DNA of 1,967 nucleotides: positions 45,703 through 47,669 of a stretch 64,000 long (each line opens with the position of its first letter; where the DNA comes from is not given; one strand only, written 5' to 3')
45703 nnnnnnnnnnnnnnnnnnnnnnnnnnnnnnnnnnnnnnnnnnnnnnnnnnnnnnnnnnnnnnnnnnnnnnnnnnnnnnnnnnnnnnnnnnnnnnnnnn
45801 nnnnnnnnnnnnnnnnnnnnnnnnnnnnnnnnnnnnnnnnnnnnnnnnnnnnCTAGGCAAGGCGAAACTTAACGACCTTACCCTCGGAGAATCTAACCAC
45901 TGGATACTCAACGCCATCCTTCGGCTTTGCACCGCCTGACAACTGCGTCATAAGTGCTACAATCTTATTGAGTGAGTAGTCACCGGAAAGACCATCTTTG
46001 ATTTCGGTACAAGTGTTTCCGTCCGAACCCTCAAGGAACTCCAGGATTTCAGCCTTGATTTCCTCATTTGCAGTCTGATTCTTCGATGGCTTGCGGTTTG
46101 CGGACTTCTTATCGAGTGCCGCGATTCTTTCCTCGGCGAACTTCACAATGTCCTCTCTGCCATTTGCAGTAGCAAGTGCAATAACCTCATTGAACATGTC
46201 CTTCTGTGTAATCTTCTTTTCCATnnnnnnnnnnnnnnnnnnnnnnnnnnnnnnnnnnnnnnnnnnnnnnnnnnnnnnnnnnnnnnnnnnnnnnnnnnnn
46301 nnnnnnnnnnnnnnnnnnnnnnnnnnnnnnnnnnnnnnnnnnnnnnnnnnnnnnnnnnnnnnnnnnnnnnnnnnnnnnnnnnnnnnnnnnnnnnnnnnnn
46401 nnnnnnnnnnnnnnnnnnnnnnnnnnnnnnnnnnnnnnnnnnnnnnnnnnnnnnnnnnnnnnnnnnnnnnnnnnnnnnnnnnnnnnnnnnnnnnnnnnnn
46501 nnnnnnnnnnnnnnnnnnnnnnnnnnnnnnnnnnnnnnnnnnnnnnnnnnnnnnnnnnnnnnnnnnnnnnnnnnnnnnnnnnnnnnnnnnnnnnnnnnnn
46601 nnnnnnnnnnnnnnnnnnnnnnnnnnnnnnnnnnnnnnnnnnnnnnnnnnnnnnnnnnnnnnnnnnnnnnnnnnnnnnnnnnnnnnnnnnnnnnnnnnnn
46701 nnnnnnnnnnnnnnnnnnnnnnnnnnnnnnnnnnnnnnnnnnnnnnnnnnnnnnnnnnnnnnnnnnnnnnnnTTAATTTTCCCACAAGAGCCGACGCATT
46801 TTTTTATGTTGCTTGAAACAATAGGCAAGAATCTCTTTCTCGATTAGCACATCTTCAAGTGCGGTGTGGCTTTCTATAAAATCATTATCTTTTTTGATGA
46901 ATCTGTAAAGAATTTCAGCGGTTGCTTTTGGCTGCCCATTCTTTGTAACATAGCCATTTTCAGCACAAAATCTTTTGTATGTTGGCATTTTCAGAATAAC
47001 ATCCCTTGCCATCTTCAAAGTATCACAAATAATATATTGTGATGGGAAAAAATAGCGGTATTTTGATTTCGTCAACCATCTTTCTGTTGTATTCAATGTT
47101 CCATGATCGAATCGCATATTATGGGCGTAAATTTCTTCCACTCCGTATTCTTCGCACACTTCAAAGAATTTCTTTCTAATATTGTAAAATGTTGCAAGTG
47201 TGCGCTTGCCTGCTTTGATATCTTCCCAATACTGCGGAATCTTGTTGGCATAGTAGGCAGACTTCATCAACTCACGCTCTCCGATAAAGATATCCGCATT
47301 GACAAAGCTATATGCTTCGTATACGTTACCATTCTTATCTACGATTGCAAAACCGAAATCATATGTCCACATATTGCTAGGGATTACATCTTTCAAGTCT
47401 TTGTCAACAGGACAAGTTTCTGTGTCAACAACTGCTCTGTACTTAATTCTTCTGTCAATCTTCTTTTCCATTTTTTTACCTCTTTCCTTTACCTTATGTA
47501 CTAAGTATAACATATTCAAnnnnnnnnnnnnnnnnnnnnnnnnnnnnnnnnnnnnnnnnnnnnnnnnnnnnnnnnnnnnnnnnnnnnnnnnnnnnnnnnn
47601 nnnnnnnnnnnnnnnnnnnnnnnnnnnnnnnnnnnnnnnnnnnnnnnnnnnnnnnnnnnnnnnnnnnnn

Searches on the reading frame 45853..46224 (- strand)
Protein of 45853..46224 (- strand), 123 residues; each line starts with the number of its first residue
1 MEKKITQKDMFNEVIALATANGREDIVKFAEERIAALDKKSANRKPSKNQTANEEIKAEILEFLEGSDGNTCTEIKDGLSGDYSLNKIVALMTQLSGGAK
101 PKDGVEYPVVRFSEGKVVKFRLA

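Call 40: search_protein_families(library=pfam, proteins=[window:45853-46224:-], max_evalue=0.01)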
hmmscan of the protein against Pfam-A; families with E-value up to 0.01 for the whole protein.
window:45853-46224:- (123 aa): 1 family
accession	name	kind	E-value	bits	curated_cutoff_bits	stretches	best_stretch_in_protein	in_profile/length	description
PF13565.12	HTH_32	-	0.0052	17.8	33.7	1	28-92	8-56/73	Homeodomain-like domain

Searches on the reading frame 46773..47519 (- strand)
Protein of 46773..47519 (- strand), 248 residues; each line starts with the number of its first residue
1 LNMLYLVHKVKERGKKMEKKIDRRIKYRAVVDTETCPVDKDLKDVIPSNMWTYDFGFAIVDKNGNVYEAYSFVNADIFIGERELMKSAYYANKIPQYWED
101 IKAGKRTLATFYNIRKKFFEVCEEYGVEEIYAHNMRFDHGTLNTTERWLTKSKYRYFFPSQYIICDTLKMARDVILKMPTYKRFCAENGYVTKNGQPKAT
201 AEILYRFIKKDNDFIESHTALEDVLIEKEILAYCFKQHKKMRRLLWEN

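Call 11: search_protein_families(library=pfam, proteins=[window:46773-47519:-])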
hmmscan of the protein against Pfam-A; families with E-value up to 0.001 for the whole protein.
window:46773-47519:- (248 aa): 0 families

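Call 41: search_protein_families(library=phrogs, proteins=[window:46773-47519:-], max_evalue=0.001)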
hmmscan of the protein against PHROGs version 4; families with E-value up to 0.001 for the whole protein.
window:46773-47519:- (248 aa): 1 family
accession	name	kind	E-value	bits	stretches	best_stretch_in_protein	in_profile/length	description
phrog_20187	-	unknown function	1.7e-43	150.1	1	20-242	2-235/272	-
